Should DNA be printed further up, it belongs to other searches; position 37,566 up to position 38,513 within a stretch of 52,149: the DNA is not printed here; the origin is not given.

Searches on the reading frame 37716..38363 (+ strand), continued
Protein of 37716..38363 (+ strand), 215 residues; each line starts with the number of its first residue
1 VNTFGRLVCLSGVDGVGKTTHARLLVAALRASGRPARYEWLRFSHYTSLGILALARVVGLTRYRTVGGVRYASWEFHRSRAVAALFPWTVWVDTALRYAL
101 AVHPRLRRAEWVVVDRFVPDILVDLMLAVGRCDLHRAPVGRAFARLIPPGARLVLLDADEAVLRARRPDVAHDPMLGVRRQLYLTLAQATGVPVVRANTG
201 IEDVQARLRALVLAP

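Call 26: find_homologous_proteins(query=A2, max_evalue=1e-10)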
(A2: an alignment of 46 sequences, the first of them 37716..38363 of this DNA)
Query A2 (46 sequences) (215 aa, profile of the alignment): 234 proteins with E <= 1e-10 among 8000 candidates; the best 120 are listed.
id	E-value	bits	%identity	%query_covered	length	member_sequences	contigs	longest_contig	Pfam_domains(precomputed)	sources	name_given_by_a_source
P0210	9.3e-78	279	46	96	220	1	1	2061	PF02223.24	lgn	-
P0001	4.3e-75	270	100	100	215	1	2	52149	PF02223.24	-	-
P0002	2.1e-74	268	66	97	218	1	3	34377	-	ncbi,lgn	-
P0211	8.7e-74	266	33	92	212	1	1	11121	-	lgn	-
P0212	6.1e-69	250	32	93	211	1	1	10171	PF02223.24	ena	-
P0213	7.2e-69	250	31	94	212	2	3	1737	PF02223.24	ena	-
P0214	7.1e-68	246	34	93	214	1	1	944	-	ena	-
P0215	2.9e-67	244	33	96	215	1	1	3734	PF02223.24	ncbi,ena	-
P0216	3.0e-67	244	31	99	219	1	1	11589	-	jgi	jgi:thymidylate kinase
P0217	3.2e-67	244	37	88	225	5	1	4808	PF02223.24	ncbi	ncbi:MAG: dTMP kinase [Candidatus Freyarchaeota archaeon]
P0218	3.6e-67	244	30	96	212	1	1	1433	-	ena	-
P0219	3.7e-67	244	36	95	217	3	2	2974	PF02223.24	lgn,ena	-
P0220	6.0e-67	243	35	96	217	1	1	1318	-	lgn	-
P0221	6.6e-67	243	30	95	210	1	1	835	-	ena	-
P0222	7.2e-67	243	31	95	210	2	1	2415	PF02223.24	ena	-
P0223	1.2e-66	242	31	95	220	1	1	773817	PF13401.13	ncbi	-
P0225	1.4e-66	242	38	95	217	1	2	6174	PF02223.24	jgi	-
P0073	1.7e-66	242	40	94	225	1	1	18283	PF02223.24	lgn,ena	-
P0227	2.2e-66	242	33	93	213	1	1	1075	PF02223.24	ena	-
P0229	2.4e-66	241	34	93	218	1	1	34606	PF02223.24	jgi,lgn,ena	-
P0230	2.6e-66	241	42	93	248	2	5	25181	PF02223.24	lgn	-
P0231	5.0e-66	240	36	95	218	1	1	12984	PF02223.24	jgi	-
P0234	6.4e-66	240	33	91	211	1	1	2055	PF02223.24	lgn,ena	-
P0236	1.6e-65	239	32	94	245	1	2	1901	PF02223.24,PF20720.4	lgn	-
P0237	1.8e-65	239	35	89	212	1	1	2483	PF02223.24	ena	-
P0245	4.7e-65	237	32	92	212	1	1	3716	PF02223.24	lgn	-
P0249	1.2e-64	236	33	92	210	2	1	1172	PF02223.24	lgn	-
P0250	1.2e-64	236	35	93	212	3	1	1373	PF02223.24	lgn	-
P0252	1.4e-64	236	30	94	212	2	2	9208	PF02223.24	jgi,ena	-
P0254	1.9e-64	235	31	93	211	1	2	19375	PF02223.24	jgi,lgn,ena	-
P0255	2.2e-64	235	32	93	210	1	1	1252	PF02223.24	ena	-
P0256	2.6e-64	235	34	94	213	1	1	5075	PF02223.24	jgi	jgi:dTMP kinase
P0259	2.7e-64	235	32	94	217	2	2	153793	-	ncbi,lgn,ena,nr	ncbi:MAG: hypothetical protein IH852_09300 [Bacteroidetes bacterium]|nr:hypothetical protein [Bacter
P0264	8.4e-64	233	28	95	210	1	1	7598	-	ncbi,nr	ncbi:hypothetical protein N9X07_04300 [Flavobacteriaceae bacterium]|nr:hypothetical protein [Flavoba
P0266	1.1e-63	233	38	93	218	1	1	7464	PF02223.24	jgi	-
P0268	1.5e-63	232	31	92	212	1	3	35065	PF02223.24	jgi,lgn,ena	-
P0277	5.3e-63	230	33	93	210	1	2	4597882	-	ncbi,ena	-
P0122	2.0e-62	229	29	93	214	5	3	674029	-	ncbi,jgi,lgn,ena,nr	ncbi:MAG: hypothetical protein CVU49_00115 [Candidatus Cloacimonetes bacterium HGW-Cloacimonetes-2]|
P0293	2.9e-62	228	30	93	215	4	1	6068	PF02223.24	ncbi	ncbi:MAG: hypothetical protein QXT26_04260 [Thermoproteota archaeon]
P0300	5.0e-62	227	34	97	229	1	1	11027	PF02223.24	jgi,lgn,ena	-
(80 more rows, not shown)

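Call 38: predict_structure(alignment_id=A4)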
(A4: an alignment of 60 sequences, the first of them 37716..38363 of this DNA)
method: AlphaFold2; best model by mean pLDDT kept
length: 215 residues; sequences in the alignment: 60
mean_pLDDT: 95.5   pTM: 0.90
mean pLDDT of the five models: 95.5, 94.8, 94.6, 94.5, 94.3
residues with pLDDT >= 90: 197; 70-90: 16; 50-70: 2; < 50: 0
segments of 3 or more residues with pLDDT < 50: none
pLDDT, mean of each block of 10 residues (from residue 1): 86 97 98 97 94 96 90 94 98 98 97 97 97 98 97 98 92 94 98 97 97 87
secondary structure, 60 per line:
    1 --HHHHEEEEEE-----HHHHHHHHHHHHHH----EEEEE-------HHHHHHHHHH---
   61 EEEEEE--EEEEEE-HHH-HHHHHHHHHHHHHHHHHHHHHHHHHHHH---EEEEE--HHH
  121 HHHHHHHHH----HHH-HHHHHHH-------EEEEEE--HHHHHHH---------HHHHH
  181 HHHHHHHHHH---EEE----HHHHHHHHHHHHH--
elements in order: H3-6 E7-12 H18-31 E36-40 H48-57 E61-66 E69-74 H80-107 E111-115 H118-129 H138-144 E152-157 H160-166 H176-190 E194-196 H201-213
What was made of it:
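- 37716..38363 (+): A: 215-aa soluble P-loop kinase with a thymidylate-kinase fold and a family-specific acceptor region. The AF2 model has pLDDT 95.5 (call 38).
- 37815..38012 (+): Family-specific segment of A (residues 34-99) that replaces the dTMP-binding region of Tmk; it contains a beta-hairpin at 61-74 and a helix from 80. Secondary structure comes from call 38.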

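Call 41: fold_search(model_id=the predicted structure, library=pdb)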
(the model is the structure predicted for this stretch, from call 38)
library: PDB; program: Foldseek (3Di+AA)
matches with E <= 10: 1570; with E <= 0.001: 220
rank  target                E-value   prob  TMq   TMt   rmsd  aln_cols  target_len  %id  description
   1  5xt8_B                3.9e-08  1.00  0.63  0.70   5.5       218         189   24  Magnesium bound apo structure of thymidylate kinase (form I) from Thermus thermophilus HB8 (released 2018-04-18)
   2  4s2e_B                3.9e-08  1.00  0.63  0.70   5.4       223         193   19  Phosphate ion bound Crystal structure of thymidylate kinase (aq_969) from Aquifex Aeolicus VF5 (released 2016-01-20)
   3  4s2e_A                4.1e-08  1.00  0.64  0.72   5.4       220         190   18  Phosphate ion bound Crystal structure of thymidylate kinase (aq_969) from Aquifex Aeolicus VF5 (released 2016-01-20)
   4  5x99_A                4.3e-08  1.00  0.61  0.70   4.9       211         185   23  T18V mutant of thermus thermophilus HB8 thymidylate kinase (released 2018-03-14)
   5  5xai_B                4.9e-08  1.00  0.66  0.73   5.2       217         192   16  dTMP bound Crystal structure of thymidylate kinase (aq_969) from Aquifex Aeolicus VF5 (released 2017-06-28)
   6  4s35_B                5.5e-08  1.00  0.66  0.72   5.0       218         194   20  AMPPCP and TMP bound Crystal structure of thymidylate kinase (aq_969) from Aquifex Aeolicus VF5 (released 2016-01-27)
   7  5zax_B                8.7e-08  1.00  0.60  0.67   5.8       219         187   23  Crystal structure of thymidylate kinase in complex with ADP, TDP and TMP from thermus thermophilus HB8 (released 2018-12-19)
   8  2pbr_A                9.2e-08  1.00  0.66  0.72   4.9       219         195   18  Crystal structure of thymidylate kinase (aq_969) from Aquifex Aeolicus VF5 (released 2007-10-02)
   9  5x86_B                9.2e-08  1.00  0.58  0.66   5.3       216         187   24  Crystal structure of TMP bound thymidylate kinase from thermus thermophilus HB8 (released 2018-03-14)
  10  5x8j_A                1.0e-07  1.00  0.62  0.70   4.6       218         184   22  K16M mutant of thermus thermophilus HB8 thymidylate kinase (released 2018-03-14)
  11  5x7j_A                1.1e-07  1.00  0.61  0.70   5.8       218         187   23  Crystal structure of thymidylate kinase from thermus thermophilus HB8 (released 2018-03-07)
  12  5x8c_B                1.2e-07  1.00  0.59  0.67   5.1       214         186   23  AMPPCP and TMP bound crystal structure of thymidylate kinase from thermus thermophilus HB8 (released 2018-03-14)
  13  5xb5_B                1.3e-07  1.00  0.65  0.72   5.3       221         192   16  Crystal structure of R90A mutant of thymidylate kinase (aq_969) from Aquifex Aeolicus VF5 (released 2017-06-28)
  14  5xak_B                1.4e-07  1.00  0.60  0.69   5.2       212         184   23  Crystal structure (form II) of thymidylate kinase from Thermus thermophilus HB8 (released 2018-03-14)
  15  5x8j_B                1.5e-07  1.00  0.60  0.68   5.2       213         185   23  K16M mutant of thermus thermophilus HB8 thymidylate kinase (released 2018-03-14)
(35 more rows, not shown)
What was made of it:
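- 37716..38363 (+): All 50 listed PDB fold matches are thymidylate kinases (E = 4e-8, TM about 0.6-0.66; call 41).
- Closest known: Thymidylate kinase. Same: Same fold (Foldseek E = 4e-8, TM 0.6-0.66; call 41).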

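Call 44: search_solved_structures(query=A4, max_evalue=0.01, show_alignments=3)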
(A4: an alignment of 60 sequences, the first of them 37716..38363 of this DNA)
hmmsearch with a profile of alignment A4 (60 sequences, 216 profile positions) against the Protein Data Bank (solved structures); distinct sequences matched with E-value up to 0.01: 38.
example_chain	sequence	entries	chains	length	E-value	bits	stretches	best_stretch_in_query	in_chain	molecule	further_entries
5xbh_A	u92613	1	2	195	7e-10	41.8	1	5-33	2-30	Thymidylate kinase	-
3hjn_A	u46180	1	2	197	1.5e-09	40.8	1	5-34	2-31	Thymidylate kinase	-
2pbr_A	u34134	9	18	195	2.6e-09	39.9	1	5-33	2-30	Thymidylate kinase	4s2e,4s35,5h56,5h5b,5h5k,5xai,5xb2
5xb5_A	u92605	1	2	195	4.2e-08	36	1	5-33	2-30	Thymidylate kinase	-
2yof_A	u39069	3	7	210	2e-07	33.8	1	3-39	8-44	THYMIDYLATE KINASE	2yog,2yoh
2wwf_A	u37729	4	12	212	2.1e-07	33.7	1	3-39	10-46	THYMIDILATE KINASE, PUTATIVE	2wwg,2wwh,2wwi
3cmu_A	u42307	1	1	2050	3.1e-07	33.2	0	3-35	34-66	Protein recA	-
3ld9_A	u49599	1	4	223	2.8e-06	30.1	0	5-29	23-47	Thymidylate kinase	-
3cmt_A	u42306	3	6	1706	6.2e-06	28.9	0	3-35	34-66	Protein recA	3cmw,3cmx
7ong_A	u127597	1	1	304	0.00012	24.7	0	4-26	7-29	SAKe6BE-L1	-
4mqb_A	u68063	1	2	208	0.00014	24.5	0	3-29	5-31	Thymidylate kinase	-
3cmv_A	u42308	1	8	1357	0.00015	24.4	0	3-35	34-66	Protein recA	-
6c2u_A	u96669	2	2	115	0.00017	24.2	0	3-35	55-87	phosphate-loop protein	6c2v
2ccj_A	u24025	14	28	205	0.00017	24.2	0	4-29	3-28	THYMIDYLATE KINASE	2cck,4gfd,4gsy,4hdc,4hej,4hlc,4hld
2ccg_A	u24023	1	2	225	0.00025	23.7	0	3-29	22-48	THYMIDYLATE KINASE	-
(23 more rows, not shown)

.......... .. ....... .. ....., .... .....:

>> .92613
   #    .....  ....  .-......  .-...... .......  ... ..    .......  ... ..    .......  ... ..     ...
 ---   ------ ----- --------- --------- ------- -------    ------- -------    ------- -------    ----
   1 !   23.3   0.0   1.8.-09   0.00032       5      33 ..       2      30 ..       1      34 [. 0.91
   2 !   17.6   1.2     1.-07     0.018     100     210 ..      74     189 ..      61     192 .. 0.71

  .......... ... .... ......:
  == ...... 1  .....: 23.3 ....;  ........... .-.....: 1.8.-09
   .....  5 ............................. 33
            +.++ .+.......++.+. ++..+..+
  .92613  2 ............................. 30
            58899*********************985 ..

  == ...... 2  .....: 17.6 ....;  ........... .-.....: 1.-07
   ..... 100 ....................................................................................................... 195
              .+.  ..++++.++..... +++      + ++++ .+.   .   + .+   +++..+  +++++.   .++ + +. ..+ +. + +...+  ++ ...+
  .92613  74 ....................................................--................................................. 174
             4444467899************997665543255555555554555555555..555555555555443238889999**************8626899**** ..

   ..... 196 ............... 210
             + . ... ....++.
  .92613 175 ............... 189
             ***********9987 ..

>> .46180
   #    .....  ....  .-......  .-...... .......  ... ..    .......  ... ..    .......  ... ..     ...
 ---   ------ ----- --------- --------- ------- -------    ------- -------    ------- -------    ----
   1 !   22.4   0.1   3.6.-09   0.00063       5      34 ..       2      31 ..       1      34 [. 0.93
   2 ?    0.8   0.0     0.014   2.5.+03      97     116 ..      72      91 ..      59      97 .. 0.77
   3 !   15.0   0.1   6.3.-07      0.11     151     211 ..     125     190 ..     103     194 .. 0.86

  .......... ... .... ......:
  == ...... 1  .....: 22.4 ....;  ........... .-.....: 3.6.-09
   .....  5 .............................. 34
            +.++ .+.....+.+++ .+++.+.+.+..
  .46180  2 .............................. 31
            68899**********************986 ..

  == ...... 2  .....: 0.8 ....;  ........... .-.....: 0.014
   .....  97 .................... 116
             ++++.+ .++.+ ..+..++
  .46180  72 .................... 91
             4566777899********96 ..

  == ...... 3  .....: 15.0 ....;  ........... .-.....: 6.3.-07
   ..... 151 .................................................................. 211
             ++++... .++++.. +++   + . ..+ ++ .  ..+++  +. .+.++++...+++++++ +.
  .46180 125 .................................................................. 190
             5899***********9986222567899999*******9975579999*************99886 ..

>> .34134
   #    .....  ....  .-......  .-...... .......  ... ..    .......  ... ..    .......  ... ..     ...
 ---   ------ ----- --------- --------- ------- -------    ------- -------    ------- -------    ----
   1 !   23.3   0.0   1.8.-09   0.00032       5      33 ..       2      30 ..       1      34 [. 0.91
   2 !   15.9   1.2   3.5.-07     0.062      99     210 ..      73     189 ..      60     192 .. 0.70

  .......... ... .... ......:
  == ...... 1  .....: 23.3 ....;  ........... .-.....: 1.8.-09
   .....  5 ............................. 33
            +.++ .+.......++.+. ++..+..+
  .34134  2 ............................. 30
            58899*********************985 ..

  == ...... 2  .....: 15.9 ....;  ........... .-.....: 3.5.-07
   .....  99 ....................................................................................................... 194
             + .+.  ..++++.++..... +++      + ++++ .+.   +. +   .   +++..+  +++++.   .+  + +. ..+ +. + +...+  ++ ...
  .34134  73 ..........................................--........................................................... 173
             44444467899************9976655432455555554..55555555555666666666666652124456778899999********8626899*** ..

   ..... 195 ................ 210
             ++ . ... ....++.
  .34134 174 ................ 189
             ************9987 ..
